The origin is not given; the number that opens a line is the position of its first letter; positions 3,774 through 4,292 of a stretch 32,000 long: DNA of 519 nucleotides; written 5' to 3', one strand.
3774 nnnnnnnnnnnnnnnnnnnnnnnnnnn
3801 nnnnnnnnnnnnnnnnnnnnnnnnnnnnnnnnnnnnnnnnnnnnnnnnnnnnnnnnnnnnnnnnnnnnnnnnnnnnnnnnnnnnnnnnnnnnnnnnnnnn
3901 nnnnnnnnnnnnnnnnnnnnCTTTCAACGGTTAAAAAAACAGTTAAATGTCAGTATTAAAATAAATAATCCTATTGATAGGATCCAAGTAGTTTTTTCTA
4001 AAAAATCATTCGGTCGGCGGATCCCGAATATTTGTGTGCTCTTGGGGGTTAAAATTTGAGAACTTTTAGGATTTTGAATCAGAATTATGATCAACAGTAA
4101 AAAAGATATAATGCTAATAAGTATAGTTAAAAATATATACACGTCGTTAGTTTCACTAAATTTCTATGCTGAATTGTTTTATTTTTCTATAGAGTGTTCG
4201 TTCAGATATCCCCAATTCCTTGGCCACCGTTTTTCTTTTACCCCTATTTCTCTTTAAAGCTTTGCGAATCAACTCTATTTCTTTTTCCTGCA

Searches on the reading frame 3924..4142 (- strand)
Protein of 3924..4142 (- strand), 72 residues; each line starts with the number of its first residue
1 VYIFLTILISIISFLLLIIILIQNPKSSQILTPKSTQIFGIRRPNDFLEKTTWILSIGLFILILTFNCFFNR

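Call 46: search_protein_families(library=ncbifam, proteins=[window:3924-4142:-], max_evalue=0.00001)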
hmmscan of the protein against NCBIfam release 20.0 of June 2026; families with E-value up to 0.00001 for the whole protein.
window:3924-4142:- (72 aa): 1 family
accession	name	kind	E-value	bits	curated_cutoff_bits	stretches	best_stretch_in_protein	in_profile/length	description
TIGR00810.1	secG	equivalog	9.9e-13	48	30.85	1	2-67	1-70/73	preprotein translocase subunit SecG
